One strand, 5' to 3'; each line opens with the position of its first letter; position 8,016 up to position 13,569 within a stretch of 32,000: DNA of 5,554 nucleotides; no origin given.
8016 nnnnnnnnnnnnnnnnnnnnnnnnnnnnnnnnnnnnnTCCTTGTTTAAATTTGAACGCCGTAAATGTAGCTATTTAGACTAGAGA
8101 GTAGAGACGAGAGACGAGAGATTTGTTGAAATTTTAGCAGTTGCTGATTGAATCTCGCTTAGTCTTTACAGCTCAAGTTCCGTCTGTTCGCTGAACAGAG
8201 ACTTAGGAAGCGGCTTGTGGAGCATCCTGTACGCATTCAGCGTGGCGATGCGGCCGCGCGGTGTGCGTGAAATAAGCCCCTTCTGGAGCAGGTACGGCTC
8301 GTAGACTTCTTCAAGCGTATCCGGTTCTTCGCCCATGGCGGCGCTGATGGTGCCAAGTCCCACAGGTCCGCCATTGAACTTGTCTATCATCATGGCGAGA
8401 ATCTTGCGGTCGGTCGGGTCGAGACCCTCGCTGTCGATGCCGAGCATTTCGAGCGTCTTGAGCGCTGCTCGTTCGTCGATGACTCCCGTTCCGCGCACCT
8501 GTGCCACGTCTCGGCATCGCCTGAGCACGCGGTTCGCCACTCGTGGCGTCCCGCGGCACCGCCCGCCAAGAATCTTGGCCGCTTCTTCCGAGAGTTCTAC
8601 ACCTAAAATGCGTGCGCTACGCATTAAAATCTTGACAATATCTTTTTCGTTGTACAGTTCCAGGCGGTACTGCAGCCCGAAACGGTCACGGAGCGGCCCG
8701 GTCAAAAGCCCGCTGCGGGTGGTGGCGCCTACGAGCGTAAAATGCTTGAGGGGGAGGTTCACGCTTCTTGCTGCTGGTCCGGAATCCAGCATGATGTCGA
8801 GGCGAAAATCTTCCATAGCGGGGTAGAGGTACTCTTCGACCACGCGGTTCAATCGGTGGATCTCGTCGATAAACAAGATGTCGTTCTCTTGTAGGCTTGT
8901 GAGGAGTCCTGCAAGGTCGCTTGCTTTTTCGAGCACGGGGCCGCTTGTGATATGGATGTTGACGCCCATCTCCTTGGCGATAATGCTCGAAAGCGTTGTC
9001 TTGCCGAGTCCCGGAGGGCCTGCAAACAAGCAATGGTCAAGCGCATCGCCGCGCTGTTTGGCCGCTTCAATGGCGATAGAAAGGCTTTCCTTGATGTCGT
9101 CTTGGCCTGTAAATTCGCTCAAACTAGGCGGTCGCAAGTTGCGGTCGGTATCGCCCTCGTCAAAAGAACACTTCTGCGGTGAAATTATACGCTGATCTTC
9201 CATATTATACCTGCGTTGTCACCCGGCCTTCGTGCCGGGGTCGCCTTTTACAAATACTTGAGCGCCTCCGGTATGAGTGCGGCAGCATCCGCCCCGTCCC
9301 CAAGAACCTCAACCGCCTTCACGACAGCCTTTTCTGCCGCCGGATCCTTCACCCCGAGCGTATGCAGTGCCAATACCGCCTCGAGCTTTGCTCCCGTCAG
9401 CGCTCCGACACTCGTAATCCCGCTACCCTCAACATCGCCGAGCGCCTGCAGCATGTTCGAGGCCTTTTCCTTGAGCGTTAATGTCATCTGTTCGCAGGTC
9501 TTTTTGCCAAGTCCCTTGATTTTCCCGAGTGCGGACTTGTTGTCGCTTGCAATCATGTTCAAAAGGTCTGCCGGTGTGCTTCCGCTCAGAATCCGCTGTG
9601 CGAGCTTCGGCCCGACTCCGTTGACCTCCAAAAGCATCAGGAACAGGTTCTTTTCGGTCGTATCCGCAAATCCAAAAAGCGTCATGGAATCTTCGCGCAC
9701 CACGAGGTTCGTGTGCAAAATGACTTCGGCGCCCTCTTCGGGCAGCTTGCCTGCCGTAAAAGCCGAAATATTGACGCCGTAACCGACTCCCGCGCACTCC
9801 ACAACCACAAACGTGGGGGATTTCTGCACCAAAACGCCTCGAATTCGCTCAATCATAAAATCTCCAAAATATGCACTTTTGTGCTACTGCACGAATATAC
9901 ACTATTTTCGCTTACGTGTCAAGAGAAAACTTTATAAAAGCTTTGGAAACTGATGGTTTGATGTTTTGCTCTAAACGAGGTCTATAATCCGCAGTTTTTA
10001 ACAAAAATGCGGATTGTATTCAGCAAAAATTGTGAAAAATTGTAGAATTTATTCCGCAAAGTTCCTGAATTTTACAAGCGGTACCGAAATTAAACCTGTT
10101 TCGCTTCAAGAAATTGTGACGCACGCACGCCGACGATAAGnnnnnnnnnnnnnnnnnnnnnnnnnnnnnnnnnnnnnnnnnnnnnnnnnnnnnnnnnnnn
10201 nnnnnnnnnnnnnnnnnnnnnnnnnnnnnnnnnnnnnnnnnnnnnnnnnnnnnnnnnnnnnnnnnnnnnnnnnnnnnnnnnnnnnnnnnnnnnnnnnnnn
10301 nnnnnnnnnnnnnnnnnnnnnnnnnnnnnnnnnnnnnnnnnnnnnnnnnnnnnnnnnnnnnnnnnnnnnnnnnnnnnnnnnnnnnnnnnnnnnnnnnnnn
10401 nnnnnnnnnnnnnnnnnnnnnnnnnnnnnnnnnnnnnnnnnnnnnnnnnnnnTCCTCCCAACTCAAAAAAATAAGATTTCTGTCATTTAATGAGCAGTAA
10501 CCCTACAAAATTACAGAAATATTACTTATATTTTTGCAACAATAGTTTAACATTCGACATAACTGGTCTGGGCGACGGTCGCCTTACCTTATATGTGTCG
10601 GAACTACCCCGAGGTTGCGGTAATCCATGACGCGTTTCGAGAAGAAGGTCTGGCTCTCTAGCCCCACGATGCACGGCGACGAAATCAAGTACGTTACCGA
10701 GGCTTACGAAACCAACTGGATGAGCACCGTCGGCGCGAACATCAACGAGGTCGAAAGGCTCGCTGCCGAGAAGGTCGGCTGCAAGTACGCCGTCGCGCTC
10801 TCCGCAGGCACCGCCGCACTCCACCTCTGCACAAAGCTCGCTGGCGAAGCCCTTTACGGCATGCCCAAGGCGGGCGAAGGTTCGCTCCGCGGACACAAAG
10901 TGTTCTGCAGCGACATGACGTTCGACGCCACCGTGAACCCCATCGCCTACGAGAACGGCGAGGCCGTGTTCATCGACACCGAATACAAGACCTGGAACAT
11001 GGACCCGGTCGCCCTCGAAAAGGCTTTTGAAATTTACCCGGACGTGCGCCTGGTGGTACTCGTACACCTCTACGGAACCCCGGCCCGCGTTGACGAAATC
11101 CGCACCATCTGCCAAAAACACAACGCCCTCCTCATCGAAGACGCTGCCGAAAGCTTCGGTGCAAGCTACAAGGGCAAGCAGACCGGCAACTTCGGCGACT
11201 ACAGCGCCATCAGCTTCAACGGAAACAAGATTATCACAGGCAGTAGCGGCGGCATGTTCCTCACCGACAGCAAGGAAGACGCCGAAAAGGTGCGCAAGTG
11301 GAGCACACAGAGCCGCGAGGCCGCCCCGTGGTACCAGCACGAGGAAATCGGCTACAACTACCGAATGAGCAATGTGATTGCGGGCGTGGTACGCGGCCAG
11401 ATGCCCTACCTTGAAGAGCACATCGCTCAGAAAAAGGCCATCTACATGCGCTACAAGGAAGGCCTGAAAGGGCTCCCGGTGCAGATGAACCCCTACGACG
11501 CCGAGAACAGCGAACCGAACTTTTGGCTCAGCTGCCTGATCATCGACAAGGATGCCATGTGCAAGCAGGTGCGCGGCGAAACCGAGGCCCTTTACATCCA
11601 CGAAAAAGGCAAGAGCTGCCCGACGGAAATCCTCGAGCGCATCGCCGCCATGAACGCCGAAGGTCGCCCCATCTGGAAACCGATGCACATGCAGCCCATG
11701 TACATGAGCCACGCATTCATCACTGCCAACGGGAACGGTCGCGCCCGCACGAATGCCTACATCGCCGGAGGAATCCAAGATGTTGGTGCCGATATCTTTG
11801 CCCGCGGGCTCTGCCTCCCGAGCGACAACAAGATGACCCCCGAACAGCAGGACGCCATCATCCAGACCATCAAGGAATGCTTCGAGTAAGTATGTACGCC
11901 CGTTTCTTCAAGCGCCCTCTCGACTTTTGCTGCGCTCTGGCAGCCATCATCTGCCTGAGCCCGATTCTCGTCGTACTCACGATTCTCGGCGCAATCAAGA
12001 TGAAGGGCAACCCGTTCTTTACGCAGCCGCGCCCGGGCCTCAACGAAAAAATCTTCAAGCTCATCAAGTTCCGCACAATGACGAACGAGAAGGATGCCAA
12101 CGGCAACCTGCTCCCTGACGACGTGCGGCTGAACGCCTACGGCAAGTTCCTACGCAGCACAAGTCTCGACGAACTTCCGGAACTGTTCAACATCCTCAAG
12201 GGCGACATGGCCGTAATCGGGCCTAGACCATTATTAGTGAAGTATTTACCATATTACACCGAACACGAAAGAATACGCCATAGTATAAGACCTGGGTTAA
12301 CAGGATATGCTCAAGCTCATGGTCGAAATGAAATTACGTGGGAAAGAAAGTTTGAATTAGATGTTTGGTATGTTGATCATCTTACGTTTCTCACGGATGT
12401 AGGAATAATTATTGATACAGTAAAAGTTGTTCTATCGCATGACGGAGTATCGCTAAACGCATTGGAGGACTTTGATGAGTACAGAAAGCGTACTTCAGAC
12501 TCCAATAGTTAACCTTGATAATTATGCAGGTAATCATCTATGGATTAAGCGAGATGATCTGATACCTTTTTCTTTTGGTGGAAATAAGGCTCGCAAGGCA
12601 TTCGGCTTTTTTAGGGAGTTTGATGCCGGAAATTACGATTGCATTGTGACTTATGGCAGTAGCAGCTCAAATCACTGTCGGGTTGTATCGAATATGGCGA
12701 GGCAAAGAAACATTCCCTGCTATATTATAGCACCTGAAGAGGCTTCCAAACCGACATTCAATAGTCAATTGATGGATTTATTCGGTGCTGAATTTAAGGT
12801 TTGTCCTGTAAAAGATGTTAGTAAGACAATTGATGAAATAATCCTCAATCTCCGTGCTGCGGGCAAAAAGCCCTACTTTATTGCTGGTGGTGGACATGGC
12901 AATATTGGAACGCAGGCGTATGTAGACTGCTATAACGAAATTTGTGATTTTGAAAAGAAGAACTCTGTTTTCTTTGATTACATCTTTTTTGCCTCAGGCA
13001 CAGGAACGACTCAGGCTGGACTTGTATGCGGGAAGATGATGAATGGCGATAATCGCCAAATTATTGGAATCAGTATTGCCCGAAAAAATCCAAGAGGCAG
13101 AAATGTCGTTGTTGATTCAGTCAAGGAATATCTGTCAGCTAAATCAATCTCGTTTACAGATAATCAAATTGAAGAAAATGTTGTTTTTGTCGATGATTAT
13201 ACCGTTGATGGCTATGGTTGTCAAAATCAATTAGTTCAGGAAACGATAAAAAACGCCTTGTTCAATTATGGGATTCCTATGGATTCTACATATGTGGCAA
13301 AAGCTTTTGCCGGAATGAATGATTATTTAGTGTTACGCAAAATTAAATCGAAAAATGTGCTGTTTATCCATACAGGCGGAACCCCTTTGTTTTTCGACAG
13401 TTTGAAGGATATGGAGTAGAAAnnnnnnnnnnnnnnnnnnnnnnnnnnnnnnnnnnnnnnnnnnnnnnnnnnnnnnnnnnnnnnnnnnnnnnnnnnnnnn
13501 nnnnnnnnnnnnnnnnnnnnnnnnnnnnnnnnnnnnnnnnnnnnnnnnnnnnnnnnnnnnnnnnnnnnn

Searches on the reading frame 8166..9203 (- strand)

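Call 6: search_protein_families(library=pfam, proteins=[window:8166-9203:-], max_evalue=0.001)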
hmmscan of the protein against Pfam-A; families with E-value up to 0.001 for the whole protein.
window:8166-9203:- (345 aa): 7 families
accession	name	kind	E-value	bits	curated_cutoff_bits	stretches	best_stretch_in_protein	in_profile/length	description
PF05496.18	RuvB_N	-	6.2e-77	257.2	27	1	23-181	1-159/159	Holliday junction DNA helicase RuvB P-loop domain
PF17864.7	AAA_lid_4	-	4.7e-25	87.6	27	1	184-257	1-74/74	RuvB AAA lid domain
PF05491.19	RuvB_C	-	1.9e-24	85.8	24.7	1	259-328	2-71/72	RuvB C-terminal winged helix domain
PF00004.35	AAA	-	1.3e-19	71.4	21.2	1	59-181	2-129/131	ATPase family associated with various cellular activities (AAA)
PF07728.20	AAA_5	-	3.2e-07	30.9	22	1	58-175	2-139/139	AAA domain (dynein-related subfamily)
PF01078.27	Mg_chelatase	-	1.6e-05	24.9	20.3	0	28-75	2-42/207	Magnesium chelatase, subunit ChlI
PF06068.19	TIP49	-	0.00035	20.3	23.8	0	30-86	25-81/347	TIP49 P-loop domain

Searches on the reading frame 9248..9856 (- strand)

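Call 6: search_protein_families(library=pfam, proteins=[window:9248-9856:-], max_evalue=0.001)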
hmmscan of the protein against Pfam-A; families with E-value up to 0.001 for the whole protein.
window:9248-9856:- (202 aa): 4 families
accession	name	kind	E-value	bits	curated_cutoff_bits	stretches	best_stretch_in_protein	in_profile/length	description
PF01330.27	RuvA_N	-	4.9e-23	81.4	23.6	1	1-62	1-61/61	RuvA N terminal domain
PF14520.12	HHH_5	-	1.4e-13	51.5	27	1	72-130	1-57/57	Helix-hairpin-helix domain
PF07499.19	RuvA_C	-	3.3e-05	24.7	24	1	159-202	5-46/47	RuvA, C-terminal domain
PF00633.29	HHH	-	0.00015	21.9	24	0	75-91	13-29/30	Helix-hairpin-helix motif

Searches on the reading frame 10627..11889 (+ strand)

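Call 6: search_protein_families(library=pfam, proteins=[window:10627-11889:+], max_evalue=0.001)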
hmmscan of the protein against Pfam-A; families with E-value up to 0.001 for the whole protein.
window:10627-11889:+ (420 aa): 1 family
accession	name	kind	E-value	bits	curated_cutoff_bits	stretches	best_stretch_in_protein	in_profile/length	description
PF01041.23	DegT_DnrJ_EryC1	-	2.8e-73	247.7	19.8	1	15-415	3-359/360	DegT/DnrJ/EryC1/StrS aminotransferase family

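Call 47: search_protein_families(library=ncbifam, proteins=[window:10627-11889:+], max_evalue=0.001)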
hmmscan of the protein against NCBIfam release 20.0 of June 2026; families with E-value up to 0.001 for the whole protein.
window:10627-11889:+ (420 aa): 9 families
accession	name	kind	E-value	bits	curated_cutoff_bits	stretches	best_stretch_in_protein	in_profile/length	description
TIGR04181.1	NHT_00031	hypoth_equivalog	4.7e-87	292.2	420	1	9-364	2-340/359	LegC family aminotransferase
TIGR03588.1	PseC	equivalog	1.8e-53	181.8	423.5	1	14-314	8-309/380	UDP-4-amino-4,6-dideoxy-N-acetyl-beta-L-altrosamine transaminase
NF008658.2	PRK11658.1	equivalog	3.1e-38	131.4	631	1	10-309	7-300/379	UDP-4-amino-4-deoxy-L-arabinose aminotransferase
NF011936.0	PRK15407.1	equivalog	2.4e-35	122.1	423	2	5-220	34-242/440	lipopolysaccharide biosynthesis protein RfbH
NF008687.0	PRK11706.1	equivalog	1.2e-34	119.7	375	1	10-284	4-271/375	dTDP-4-amino-4,6-dideoxygalactose transaminase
TIGR04427.1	PLP_DesI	equivalog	2.8e-34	118.9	650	1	23-308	38-305/390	dTDP-4-dehydro-6-deoxyglucose aminotransferase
TIGR02379.1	ECA_wecE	subfamily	3.3e-26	91.9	434.85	1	11-283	5-271/376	dTDP-4-amino-4,6-dideoxy-D-glucose transaminase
NF046070.1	PyrdoxPyrvTramin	equivalog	8.9e-06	24.8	600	1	114-179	106-173/369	pyridoxamine--pyruvate transaminase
TIGR03301.1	PhnW-AepZ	equivalog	0.00098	18.6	360.8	0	122-220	108-206/355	2-aminoethylphosphonate aminotransferase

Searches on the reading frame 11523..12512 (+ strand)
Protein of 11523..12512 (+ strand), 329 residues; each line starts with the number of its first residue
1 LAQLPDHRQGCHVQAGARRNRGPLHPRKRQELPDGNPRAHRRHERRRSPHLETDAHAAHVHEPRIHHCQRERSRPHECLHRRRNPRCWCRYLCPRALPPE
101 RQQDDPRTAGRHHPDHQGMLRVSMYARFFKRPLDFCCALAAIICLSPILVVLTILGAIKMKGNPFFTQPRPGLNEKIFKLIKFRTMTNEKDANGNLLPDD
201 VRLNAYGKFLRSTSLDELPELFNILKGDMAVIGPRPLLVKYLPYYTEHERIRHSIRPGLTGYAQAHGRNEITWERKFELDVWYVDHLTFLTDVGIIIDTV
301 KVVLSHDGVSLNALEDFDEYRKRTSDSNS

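Call 6: search_protein_families(library=pfam, proteins=[window:11523-12512:+], max_evalue=0.001)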
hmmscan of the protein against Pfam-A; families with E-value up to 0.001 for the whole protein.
window:11523-12512:+ (329 aa): 1 family
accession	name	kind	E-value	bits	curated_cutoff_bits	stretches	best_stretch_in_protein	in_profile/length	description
PF02397.22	Bac_transf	-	1.4e-56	191.3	27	1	130-304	1-178/179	Bacterial sugar transferase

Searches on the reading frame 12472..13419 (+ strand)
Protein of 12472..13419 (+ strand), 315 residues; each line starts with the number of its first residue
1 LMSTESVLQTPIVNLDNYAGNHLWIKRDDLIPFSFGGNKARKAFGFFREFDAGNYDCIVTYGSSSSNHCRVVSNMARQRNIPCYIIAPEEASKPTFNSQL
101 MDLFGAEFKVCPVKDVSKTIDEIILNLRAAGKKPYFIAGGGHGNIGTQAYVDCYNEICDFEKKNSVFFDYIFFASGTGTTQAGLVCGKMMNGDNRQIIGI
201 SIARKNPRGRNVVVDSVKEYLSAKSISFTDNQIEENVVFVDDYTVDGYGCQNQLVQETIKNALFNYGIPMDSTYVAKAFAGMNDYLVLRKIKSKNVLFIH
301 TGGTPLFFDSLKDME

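Call 7: search_protein_families(library=pfam, proteins=[window:12472-13419:+], max_evalue=0.001)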
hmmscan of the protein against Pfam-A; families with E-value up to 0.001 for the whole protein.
window:12472-13419:+ (315 aa): 1 family
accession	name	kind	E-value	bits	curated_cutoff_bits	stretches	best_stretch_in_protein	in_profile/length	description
PF00291.31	PALP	-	4.6e-32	112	35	1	7-302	5-295/295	Pyridoxal-phosphate dependent enzyme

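Call 47: search_protein_families(library=ncbifam, proteins=[window:12472-13419:+], max_evalue=0.001)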
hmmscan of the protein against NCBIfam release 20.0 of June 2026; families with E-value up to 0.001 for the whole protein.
window:12472-13419:+ (315 aa): 9 families
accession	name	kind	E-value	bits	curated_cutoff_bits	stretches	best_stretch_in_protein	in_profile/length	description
NF052482.1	sulfolyase_CuyA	equivalog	5.8e-54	183.1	450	1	12-308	18-325/332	D-cysteate sulfo-lyase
TIGR01275.1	ACC_deam_rel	subfamily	2.4e-48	165.1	289.4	1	9-311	7-318/321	pyridoxal phosphate-dependent enzymes, D-cysteine desulfhydrase family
NF052537.1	CoM_syn_XcbE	exception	9.4e-43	146.6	450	1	18-308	28-321/322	coenzyme M biosynthesis enzyme XcbE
NF003032.0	PRK03910.1-5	equivalog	1.1e-38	133.3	469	1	14-309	27-325/330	D-cysteine desulfhydrase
NF003030.0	PRK03910.1-3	equivalog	1.8e-37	129.3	429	1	14-309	30-330/338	D-cysteine desulfhydrase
NF010646.0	PRK14045.1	equivalog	2e-36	125.9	550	1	12-308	24-319/329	1-aminocyclopropane-1-carboxylate deaminase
NF003029.0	PRK03910.1-1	equivalog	1.2e-35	123.4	610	1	14-308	26-322/328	D-cysteine desulfhydrase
TIGR01274.1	ACC_deam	equivalog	8.9e-35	120.4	392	1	22-305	32-325/337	1-aminocyclopropane-1-carboxylate deaminase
NF045641.2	BHydaspDhtseBhcB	equivalog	1.8e-05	24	550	1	9-122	20-133/312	beta-hydroxyaspartate dehydratase BhcB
